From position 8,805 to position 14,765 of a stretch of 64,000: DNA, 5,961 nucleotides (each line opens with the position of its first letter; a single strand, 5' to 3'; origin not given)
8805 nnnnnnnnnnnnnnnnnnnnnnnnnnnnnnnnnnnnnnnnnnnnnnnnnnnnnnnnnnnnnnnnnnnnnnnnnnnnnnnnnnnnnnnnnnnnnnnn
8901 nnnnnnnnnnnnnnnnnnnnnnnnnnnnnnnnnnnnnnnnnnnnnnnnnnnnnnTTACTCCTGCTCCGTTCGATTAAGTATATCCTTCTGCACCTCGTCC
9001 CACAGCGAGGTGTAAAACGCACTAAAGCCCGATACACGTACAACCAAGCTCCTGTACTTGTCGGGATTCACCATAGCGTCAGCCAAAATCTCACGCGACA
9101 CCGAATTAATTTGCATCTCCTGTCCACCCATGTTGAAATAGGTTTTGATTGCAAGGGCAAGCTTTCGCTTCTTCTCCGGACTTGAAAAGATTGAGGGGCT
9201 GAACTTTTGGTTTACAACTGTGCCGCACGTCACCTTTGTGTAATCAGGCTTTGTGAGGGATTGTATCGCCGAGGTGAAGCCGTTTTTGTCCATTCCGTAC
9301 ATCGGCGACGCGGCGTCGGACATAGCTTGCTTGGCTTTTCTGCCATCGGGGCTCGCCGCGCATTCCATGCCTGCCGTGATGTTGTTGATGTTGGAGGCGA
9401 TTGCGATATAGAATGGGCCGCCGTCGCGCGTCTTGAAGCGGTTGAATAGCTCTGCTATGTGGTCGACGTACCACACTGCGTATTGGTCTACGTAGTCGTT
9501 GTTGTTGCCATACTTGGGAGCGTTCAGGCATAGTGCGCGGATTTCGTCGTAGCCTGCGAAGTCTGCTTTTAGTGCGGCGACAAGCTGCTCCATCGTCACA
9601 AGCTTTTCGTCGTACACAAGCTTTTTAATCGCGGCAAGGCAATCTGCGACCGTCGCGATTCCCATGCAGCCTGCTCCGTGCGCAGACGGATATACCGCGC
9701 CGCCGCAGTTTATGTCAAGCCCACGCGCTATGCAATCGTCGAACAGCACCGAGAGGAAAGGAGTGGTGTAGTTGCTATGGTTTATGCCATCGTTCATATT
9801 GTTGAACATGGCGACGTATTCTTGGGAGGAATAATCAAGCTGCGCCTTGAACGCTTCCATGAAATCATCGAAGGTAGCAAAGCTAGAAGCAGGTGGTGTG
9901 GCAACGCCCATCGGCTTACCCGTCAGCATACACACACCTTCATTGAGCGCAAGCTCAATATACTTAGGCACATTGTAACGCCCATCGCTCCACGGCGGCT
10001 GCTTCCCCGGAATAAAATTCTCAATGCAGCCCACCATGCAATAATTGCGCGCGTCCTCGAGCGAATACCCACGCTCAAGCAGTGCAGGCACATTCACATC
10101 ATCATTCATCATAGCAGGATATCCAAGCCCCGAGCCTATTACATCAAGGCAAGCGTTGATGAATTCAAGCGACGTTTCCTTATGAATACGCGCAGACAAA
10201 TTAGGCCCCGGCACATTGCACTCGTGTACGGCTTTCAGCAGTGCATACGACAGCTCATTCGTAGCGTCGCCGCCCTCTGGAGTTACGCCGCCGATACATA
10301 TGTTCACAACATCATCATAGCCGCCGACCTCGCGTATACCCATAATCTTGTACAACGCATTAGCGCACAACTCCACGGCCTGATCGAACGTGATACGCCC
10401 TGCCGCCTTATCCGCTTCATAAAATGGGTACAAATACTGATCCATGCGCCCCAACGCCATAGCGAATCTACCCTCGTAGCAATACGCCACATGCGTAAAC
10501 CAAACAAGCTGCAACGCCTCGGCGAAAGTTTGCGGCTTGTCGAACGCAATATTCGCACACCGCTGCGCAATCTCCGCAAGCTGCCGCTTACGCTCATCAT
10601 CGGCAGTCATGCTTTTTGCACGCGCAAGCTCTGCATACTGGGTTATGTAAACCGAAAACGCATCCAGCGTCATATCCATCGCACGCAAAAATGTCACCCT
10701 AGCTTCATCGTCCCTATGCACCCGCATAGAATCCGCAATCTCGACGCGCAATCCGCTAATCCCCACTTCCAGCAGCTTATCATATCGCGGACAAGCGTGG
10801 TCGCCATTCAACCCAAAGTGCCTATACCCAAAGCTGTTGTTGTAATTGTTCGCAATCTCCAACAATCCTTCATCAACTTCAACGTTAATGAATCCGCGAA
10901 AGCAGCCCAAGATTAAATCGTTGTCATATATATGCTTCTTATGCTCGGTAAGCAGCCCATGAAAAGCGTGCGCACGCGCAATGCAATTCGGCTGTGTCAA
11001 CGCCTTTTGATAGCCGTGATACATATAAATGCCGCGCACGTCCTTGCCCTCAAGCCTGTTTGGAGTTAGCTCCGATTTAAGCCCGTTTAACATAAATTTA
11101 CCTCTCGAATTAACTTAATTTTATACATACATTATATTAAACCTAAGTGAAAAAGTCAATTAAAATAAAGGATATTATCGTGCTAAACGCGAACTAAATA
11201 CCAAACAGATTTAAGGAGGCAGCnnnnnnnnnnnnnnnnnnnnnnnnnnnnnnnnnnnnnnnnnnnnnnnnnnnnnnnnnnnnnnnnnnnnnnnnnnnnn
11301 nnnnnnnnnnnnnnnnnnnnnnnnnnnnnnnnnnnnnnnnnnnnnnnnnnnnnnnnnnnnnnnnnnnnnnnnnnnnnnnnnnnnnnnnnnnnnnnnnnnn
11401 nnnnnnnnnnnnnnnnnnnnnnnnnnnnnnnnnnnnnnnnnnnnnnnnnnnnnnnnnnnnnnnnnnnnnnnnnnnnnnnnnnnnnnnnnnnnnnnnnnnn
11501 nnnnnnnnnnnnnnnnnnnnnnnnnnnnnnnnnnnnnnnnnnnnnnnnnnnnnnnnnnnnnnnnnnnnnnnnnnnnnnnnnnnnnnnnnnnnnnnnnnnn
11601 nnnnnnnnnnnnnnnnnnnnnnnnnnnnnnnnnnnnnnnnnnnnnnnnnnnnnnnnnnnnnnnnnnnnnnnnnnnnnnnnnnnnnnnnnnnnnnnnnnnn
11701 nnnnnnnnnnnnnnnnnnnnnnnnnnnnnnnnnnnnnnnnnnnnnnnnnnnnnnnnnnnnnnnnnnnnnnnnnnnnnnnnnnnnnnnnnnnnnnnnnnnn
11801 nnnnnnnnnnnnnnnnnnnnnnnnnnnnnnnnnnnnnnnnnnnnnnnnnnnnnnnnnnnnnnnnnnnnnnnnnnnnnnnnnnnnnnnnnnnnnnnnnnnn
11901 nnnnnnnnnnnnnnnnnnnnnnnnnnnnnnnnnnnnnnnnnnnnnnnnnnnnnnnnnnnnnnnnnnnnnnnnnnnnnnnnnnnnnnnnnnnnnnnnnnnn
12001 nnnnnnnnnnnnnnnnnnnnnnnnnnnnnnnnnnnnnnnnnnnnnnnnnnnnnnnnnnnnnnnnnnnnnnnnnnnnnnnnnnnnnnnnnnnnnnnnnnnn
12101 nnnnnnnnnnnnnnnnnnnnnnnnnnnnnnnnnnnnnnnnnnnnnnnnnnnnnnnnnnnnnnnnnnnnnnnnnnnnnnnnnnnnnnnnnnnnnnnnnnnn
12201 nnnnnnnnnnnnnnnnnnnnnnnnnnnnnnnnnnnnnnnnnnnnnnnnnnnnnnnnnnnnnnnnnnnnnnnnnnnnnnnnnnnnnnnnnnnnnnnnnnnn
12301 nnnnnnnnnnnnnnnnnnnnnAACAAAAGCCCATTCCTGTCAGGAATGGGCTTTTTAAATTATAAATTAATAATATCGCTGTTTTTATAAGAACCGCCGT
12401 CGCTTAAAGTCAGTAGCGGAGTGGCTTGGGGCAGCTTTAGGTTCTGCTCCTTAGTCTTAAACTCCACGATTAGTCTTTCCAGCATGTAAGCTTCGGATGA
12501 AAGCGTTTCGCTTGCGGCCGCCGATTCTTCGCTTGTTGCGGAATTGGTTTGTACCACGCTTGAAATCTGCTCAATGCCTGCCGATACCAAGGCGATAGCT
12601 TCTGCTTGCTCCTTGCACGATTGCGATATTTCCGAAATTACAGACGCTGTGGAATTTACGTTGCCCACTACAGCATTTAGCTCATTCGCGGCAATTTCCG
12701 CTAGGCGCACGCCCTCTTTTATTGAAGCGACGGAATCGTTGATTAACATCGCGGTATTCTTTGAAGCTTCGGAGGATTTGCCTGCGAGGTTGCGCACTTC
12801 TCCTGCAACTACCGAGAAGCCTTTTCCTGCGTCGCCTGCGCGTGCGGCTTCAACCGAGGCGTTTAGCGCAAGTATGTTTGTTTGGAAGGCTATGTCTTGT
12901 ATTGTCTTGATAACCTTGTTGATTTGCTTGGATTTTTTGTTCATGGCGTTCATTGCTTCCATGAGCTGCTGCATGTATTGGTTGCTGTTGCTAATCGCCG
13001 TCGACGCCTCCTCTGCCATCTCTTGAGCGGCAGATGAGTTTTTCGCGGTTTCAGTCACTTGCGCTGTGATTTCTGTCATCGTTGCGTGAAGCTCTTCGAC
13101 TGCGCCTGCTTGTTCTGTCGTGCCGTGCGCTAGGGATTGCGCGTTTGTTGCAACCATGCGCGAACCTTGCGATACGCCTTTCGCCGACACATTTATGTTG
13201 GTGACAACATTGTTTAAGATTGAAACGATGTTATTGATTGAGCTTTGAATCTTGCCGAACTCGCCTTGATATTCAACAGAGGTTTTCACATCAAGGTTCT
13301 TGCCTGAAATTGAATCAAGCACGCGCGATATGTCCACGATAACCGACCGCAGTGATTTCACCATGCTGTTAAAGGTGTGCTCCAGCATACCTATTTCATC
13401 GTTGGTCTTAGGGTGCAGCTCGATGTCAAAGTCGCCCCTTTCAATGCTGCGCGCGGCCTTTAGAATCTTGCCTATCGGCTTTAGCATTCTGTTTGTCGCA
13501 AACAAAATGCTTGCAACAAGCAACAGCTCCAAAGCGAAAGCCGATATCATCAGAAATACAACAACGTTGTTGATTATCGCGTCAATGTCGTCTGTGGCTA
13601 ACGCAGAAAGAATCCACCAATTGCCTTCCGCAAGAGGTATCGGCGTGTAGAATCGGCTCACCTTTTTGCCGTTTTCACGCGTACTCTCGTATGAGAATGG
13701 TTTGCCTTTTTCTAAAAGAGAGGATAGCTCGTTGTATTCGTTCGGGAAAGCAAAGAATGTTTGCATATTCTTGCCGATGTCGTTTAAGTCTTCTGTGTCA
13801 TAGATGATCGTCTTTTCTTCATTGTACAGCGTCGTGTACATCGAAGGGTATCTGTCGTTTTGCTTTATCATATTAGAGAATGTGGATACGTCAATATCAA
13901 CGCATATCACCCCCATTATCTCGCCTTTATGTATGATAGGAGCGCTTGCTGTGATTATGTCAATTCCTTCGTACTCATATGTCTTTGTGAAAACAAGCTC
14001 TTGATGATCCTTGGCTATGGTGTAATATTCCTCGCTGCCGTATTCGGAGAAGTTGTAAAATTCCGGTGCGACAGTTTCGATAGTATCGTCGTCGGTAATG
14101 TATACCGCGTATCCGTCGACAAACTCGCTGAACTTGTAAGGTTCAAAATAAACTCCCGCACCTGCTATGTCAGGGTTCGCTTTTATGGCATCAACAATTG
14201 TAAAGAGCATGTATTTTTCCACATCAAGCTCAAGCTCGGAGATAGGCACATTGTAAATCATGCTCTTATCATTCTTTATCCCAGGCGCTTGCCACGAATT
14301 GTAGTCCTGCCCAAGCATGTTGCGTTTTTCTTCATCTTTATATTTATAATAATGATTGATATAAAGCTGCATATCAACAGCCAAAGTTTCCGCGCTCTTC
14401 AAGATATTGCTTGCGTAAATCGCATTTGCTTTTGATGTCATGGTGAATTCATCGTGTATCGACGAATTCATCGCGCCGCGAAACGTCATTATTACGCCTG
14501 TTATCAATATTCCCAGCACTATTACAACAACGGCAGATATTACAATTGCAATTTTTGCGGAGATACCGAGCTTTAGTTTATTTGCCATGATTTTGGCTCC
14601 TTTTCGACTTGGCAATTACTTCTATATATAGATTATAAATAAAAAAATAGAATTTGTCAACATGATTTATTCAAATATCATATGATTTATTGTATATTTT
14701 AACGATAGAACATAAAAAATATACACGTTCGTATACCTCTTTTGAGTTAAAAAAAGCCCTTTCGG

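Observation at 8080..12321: Short Cys-x-Glu glycyl-radical enzyme with a three-cluster activase and a divergent polyol/alcohol dehydrogenase, lacking the usual microcompartment or aldehyde-dehydrogenase context.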

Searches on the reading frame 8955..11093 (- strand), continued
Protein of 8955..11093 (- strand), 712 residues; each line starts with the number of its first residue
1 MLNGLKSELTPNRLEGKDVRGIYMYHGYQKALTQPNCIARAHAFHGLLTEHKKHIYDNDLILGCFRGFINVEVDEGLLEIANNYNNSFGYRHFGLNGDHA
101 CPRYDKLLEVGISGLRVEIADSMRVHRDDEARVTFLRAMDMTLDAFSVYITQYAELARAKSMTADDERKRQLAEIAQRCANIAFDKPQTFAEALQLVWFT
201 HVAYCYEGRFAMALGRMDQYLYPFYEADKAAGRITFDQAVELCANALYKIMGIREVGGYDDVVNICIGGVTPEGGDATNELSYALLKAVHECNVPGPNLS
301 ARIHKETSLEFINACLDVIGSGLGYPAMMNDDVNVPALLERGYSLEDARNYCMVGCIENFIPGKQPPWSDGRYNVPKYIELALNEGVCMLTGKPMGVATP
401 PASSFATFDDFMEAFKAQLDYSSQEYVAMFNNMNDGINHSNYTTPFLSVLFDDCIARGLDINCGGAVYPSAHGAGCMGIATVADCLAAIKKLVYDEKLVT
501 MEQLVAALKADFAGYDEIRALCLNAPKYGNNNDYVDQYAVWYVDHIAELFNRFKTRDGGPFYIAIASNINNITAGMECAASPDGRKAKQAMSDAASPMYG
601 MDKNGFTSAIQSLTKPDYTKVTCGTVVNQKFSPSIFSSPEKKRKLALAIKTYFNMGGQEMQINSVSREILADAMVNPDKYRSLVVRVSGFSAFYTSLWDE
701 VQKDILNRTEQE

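Call 83: search_protein_families(library=pfam, proteins=[L008:13876-16323:+, L008:13049-13879:+, L032:8928-11498:+, L075:13788-15761:+, L058:14548-16734:+, L037:5655-7610:+], max_evalue=0.1)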
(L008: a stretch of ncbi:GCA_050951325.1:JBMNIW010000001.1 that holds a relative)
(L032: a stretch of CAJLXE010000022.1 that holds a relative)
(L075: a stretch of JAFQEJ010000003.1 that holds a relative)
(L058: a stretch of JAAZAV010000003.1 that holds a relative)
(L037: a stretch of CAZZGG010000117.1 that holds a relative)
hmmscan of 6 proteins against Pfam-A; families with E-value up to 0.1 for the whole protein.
L008:13876-16323:+ (815 aa): 0 families

L008:13049-13879:+ (276 aa): 1 family
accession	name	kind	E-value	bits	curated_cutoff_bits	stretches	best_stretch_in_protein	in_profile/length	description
PF17137.9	DUF5110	-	0.013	16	27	0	49-91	10-53/71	Domain of unknown function (DUF5110)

L032:8928-11498:+ (856 aa): 0 families

L075:13788-15761:+ (657 aa): 2 families
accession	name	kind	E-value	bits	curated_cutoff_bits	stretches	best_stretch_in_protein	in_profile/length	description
PF13946.11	DUF4214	-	7.4e-06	26.4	23.2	1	193-256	3-71/72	Domain of unknown function (DUF4214)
PF13229.12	Beta_helix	-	0.0076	16.3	25.9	1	375-494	43-149/158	Right handed beta helix region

L058:14548-16734:+ (728 aa): 6 families
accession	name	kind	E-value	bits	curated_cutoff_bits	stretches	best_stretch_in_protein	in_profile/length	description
PF17389.8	Bac_rhamnosid6H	-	4.2e-21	76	24.5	2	352-578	5-222/339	Bacterial alpha-L-rhamnosidase 6 hairpin glycosidase domain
PF22422.2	MGH1-like_GH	-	0.00012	22.2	27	1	433-591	59-240/356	Mannosylglycerate hydrolase MGH1-like glycoside hydrolase domain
PF01204.24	Trehalase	-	0.0076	15.6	21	1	535-612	318-384/512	Trehalase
PF05592.18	Bac_rhamnosid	-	0.012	15.9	22.2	1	254-331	9-89/102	Bacterial alpha-L-rhamnosidase concanavalin-like domain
PF07719.23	TPR_2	-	0.031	14.9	27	0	535-553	5-23/34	Tetratricopeptide repeat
PF08531.16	Bac_rhamnosid_N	-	0.052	13.8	25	0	36-88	5-61/172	Alpha-L-rhamnosidase N-terminal domain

L037:5655-7610:+ (651 aa): 14 families
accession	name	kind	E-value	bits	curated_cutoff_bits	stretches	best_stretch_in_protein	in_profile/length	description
PF09848.15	SLFN-g3_helicase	-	1e-98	331.3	24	1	264-611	1-354/354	Schlafen group 3, DNA/RNA helicase domain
PF13401.12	AAA_22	-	1e-06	29.5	27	1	263-353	4-97/130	AAA domain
PF04851.21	ResIII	-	0.00085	19.7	22.5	0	323-354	109-141/164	Type III restriction enzyme, res subunit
PF13191.12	AAA_16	-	0.001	20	32.6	1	255-383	15-142/167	AAA ATPase domain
PF24883.2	NPHP3_N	-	0.0014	19.3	24.8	1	260-298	18-56/164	Nephrocystin 3, N-terminal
PF13245.12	AAA_19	-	0.0017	19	25.1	1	261-389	8-106/134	AAA domain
PF07088.17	GvpD_P-loop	-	0.0019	18.6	24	1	265-316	11-63/189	GvpD gas vesicle protein, P-loop domain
PF13604.12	AAA_30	-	0.0056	16.9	27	1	262-408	16-151/191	AAA domain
PF20720.3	nSTAND3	-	0.01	16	27.2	1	263-295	16-48/155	Novel STAND NTPase 3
PF00004.35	AAA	-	0.021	15.7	21.2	0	269-366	3-82/131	ATPase family associated with various cellular activities (AAA)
PF13086.12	AAA_11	-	0.021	15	27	1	262-296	15-45/257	AAA domain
PF25199.1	nSTAND_NTPase5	-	0.031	14.6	34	0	257-310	34-88/145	Novel STAND NTPase 5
PF06745.19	ATPase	-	0.07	12.9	26.6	0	264-310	19-66/231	KaiC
PF06309.17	Torsin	-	0.086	13.4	27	0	261-311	50-100/127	Torsin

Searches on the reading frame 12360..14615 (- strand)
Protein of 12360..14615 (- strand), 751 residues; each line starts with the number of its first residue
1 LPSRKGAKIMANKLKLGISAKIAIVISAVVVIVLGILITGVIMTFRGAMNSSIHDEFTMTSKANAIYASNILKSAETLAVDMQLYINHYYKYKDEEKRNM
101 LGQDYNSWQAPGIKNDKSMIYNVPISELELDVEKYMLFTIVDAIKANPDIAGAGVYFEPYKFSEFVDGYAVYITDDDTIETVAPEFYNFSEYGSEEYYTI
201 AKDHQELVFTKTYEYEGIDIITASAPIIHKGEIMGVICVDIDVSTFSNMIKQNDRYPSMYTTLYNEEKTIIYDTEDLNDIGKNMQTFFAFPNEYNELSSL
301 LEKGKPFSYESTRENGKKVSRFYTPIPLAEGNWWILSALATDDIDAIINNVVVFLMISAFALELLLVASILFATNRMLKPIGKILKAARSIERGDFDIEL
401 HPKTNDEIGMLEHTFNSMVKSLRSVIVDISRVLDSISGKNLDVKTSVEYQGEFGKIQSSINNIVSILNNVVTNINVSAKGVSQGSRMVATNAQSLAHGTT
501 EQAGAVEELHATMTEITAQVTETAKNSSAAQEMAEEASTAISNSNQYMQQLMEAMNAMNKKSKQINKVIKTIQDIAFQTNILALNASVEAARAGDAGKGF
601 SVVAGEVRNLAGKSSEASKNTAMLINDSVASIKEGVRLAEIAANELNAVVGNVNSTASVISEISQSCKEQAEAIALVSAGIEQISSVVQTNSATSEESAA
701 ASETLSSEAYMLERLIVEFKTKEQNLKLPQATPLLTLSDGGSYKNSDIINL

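Call 3: search_protein_families(library=pfam, proteins=[window:12360-14615:-])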
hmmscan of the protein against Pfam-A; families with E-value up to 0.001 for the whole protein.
window:12360-14615:- (751 aa): 5 families
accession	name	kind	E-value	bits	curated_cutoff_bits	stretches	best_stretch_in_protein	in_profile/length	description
PF00015.26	MCPsignal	-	1.9e-40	139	34.6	1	532-687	2-171/172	Methyl-accepting chemotaxis protein (MCP) signalling domain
PF00672.30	HAMP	-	8.7e-17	61.6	25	1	373-423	2-52/53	HAMP domain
PF22673.2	MCP-like_PDC_1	-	1.1e-14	55.3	27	1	142-247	7-112/113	Methyl-accepting chemotaxis protein-like, first PDC sensor domain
PF02743.24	dCache_1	-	6e-12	46.1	45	1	160-336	62-237/240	Cache domain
PF18947.5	HAMP_2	-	2.5e-06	27.8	24.3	1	415-469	13-67/67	HAMP domain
